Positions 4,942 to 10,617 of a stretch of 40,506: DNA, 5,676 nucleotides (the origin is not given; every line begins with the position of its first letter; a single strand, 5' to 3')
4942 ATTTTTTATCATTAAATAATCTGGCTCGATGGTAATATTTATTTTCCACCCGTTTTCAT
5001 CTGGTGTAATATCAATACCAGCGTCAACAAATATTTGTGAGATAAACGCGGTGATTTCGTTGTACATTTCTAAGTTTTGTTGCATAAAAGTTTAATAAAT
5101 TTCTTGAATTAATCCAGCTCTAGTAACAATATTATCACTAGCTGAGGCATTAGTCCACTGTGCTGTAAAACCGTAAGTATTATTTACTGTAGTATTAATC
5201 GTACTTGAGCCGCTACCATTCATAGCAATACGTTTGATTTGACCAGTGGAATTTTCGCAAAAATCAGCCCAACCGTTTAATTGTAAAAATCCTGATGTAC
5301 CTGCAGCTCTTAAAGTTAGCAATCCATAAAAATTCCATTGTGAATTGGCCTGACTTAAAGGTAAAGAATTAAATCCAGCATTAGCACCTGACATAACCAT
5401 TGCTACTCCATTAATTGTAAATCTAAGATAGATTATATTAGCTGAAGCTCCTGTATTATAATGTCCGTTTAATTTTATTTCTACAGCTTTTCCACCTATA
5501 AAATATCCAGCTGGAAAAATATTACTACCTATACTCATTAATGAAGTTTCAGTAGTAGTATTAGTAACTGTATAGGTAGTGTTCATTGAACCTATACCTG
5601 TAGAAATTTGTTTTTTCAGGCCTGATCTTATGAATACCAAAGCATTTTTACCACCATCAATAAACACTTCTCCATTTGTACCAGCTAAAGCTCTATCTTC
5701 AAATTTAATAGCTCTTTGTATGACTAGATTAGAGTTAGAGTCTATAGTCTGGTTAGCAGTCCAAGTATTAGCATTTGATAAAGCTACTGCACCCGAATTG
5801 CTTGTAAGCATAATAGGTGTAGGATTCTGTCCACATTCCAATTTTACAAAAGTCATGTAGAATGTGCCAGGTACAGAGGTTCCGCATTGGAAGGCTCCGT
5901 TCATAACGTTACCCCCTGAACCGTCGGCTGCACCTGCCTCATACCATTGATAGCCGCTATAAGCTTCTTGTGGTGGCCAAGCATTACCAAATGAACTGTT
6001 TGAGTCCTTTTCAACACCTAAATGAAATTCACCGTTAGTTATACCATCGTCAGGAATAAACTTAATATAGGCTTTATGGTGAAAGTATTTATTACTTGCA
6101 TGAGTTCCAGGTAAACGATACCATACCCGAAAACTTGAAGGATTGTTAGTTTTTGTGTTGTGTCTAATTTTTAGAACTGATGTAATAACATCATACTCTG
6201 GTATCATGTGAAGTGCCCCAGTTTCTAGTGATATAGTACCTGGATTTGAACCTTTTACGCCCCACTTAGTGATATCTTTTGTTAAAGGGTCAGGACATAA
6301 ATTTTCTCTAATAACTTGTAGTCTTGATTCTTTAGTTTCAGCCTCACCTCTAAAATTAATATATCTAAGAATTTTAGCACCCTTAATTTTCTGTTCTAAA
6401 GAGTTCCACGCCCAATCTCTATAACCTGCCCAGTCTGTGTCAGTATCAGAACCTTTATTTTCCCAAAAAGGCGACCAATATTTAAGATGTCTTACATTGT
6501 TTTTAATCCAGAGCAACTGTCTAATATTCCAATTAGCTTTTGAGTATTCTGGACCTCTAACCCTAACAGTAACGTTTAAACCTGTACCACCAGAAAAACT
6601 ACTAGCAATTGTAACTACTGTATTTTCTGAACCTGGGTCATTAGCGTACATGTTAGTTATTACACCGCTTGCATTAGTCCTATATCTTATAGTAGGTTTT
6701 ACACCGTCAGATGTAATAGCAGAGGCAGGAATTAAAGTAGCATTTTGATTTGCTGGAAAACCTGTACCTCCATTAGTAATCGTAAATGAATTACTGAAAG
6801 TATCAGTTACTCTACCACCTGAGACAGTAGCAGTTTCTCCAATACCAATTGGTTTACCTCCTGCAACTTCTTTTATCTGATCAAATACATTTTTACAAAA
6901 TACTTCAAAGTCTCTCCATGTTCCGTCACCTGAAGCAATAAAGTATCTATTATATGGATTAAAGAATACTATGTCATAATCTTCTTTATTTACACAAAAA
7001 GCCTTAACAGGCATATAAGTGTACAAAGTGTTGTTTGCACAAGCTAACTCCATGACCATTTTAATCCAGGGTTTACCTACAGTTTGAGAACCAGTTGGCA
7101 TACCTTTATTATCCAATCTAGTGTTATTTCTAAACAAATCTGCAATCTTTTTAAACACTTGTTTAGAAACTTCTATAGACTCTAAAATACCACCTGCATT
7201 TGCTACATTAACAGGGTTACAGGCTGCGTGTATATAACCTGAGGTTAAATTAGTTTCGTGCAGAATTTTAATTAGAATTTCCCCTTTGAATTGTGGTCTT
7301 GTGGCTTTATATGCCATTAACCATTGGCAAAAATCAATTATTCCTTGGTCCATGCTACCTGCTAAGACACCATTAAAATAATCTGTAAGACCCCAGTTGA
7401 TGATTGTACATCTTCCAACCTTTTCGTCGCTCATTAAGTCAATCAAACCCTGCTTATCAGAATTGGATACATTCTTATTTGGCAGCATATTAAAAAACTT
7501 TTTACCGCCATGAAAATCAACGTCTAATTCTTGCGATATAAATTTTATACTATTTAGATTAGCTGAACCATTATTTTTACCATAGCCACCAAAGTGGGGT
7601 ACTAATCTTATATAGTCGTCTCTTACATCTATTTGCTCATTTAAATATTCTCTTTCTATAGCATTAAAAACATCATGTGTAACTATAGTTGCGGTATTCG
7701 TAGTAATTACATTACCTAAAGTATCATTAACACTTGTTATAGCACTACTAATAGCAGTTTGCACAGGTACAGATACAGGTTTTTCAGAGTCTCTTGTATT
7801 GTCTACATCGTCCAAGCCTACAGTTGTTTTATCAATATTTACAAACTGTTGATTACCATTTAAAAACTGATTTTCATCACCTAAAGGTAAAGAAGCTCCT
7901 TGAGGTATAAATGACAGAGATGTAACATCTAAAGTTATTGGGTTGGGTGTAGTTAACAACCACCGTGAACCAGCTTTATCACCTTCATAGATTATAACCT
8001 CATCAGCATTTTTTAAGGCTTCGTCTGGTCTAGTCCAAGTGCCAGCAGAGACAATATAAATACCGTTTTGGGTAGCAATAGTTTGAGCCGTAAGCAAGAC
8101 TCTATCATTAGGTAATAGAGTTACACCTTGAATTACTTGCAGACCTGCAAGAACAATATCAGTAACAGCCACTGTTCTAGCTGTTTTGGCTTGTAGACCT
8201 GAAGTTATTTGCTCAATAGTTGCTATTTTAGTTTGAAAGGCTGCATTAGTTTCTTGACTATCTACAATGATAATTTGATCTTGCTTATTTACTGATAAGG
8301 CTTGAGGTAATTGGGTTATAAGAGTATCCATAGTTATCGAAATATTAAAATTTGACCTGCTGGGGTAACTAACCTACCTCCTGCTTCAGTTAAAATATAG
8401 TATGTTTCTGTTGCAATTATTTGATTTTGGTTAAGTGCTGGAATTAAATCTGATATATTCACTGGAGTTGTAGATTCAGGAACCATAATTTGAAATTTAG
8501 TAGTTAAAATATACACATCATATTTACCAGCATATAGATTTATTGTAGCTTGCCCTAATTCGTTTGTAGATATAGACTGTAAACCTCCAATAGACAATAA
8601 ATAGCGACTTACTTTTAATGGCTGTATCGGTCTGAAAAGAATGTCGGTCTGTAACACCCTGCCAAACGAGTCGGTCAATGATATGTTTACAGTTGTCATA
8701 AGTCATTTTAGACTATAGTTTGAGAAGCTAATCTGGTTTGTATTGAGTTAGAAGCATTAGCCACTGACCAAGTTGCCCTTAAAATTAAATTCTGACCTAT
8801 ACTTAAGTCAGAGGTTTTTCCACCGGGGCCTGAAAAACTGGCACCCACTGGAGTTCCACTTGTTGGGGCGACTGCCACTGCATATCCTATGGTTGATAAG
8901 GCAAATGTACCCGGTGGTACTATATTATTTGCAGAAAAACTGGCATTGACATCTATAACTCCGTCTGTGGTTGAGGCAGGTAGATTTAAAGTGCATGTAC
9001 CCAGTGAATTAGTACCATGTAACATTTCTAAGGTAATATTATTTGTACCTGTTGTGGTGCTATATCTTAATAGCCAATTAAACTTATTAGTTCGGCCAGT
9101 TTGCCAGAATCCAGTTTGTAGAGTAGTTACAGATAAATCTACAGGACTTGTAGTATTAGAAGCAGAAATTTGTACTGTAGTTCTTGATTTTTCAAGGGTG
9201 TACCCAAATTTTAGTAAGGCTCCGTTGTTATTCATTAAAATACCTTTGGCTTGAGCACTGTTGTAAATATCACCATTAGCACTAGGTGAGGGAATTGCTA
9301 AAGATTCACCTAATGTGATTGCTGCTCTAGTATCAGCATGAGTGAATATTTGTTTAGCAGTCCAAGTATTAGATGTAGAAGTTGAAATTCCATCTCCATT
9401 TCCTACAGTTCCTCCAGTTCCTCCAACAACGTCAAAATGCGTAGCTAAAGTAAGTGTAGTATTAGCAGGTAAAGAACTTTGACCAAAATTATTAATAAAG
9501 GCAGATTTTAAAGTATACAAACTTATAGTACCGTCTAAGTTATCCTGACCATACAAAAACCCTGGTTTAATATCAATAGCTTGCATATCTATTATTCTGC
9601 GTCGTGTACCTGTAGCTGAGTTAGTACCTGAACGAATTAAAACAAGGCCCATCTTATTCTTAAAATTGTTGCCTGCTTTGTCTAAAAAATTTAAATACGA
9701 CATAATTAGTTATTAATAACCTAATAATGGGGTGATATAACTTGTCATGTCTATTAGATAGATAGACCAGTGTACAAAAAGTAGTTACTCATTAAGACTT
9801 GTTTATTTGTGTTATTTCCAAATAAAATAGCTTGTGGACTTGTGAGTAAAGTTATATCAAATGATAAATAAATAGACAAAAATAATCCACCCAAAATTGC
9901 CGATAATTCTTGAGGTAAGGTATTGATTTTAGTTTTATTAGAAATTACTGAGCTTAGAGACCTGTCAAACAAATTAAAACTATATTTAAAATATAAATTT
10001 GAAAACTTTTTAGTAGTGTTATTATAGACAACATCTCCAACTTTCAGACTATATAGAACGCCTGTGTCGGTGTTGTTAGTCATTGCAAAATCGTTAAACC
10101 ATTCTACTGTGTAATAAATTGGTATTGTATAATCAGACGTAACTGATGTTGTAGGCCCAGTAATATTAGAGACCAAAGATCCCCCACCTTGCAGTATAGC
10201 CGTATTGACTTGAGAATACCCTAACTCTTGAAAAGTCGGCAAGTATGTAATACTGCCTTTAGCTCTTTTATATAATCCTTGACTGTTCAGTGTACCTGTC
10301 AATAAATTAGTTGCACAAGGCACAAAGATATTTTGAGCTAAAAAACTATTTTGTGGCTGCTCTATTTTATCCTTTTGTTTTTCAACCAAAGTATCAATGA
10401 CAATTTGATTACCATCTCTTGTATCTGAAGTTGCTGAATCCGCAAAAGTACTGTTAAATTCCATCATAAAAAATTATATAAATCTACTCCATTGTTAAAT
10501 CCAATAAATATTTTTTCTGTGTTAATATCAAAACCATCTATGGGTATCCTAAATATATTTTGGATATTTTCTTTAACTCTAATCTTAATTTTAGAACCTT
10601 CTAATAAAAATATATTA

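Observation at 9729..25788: Conserved 25-nt motif before five late structural genes: a distinct late-promoter class?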

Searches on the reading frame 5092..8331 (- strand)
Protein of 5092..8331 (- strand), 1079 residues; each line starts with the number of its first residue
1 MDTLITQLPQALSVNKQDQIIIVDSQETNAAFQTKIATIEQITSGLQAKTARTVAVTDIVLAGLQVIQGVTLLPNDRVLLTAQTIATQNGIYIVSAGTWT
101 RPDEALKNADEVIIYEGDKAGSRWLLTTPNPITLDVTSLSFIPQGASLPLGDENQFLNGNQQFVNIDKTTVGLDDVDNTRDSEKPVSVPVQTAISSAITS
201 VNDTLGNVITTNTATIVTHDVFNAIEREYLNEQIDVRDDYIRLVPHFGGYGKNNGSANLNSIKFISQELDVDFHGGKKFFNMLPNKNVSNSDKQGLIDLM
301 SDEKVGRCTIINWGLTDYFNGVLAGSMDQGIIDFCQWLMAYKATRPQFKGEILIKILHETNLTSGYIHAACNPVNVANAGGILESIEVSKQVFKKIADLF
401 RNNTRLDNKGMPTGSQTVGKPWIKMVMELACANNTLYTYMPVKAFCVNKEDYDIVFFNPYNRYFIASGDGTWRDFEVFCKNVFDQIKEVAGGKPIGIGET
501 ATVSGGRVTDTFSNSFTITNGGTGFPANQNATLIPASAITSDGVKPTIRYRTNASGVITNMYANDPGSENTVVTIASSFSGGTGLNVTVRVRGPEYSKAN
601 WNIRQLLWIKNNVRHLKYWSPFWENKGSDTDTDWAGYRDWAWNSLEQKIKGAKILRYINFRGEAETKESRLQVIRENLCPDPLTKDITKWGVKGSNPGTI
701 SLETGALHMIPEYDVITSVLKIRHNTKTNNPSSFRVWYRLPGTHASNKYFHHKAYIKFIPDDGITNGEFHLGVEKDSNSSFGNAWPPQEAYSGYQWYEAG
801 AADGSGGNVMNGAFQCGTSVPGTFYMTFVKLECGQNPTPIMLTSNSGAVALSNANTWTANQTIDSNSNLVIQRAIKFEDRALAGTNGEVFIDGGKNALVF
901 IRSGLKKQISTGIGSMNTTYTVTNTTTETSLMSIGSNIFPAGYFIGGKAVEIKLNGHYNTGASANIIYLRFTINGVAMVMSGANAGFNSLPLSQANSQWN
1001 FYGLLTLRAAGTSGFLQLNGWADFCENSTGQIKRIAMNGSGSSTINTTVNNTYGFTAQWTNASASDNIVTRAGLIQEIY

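Call 8: search_protein_families(library=phrogs, proteins=[window:5092-8331:-])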
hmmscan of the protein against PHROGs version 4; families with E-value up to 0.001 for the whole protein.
window:5092-8331:- (1079 aa): 11 families
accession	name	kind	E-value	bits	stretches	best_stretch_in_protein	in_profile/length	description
phrog_24595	-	head and packaging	5.6e-21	76.3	1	40-192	35-195/325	virion structural protein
phrog_11518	-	tail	6e-16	58.9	1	51-141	169-265/812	tail fiber protein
phrog_27782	-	unknown function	4.7e-15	56.3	1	20-142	138-268/644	-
phrog_16867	-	unknown function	1.5e-14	54.5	1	48-141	75-174/631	-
phrog_17264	-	unknown function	3.3e-11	44.1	1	55-105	5-55/147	-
phrog_2647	-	head and packaging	1.1e-10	42.1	1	35-142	103-221/336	head decoration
phrog_2824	-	head and packaging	2.2e-09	36.8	1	24-104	914-990/1151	virion structural protein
phrog_14570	-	unknown function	2.1e-08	34.3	1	49-108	170-230/540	-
phrog_38418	-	unknown function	2.3e-07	31.1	1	148-219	151-218/472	-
phrog_23595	-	tail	3.8e-05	23.8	1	157-207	335-385/440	minor tail protein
phrog_5207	-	unknown function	0.00016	21.2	1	155-197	458-500/689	-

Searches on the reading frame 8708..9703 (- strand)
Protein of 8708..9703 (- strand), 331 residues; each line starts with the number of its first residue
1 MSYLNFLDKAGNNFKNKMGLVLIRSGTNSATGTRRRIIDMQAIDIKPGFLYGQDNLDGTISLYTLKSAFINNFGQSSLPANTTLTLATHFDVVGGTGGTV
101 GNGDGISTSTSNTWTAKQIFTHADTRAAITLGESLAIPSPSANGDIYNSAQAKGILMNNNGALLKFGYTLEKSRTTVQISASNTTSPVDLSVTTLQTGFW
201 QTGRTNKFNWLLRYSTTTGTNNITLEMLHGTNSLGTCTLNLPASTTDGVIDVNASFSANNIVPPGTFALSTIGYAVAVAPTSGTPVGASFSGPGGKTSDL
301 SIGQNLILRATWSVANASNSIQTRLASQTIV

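Call 7: search_protein_families(library=phrogs, proteins=[window:8708-9703:-])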
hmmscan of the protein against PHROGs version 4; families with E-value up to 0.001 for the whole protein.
window:8708-9703:- (331 aa): 0 families

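Call 27: search_protein_families(library=pfam, max_evalue=0.01, proteins=[window:8708-9703:-])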
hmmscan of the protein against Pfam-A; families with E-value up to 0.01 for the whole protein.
window:8708-9703:- (331 aa): 0 families

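Call 49: search_solved_structures(query=window:8708-9703:-, max_evalue=1)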
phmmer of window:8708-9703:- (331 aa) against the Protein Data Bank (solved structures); distinct sequences matched with E-value up to 1: 0.

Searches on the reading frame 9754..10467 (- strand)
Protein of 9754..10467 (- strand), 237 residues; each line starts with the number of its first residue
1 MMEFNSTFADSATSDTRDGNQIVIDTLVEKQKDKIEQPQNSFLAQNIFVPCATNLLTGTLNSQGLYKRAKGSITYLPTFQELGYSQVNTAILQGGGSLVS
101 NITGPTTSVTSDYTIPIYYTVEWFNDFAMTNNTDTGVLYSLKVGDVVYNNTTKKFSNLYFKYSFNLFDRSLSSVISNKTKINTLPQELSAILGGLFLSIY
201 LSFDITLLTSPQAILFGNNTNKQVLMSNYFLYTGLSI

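Call 7: search_protein_families(library=phrogs, proteins=[window:9754-10467:-])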
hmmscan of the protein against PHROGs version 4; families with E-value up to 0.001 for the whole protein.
window:9754-10467:- (237 aa): 0 families

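Call 27: search_protein_families(library=pfam, max_evalue=0.01, proteins=[window:9754-10467:-])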
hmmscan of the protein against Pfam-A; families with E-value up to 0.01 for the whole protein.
window:9754-10467:- (237 aa): 0 families
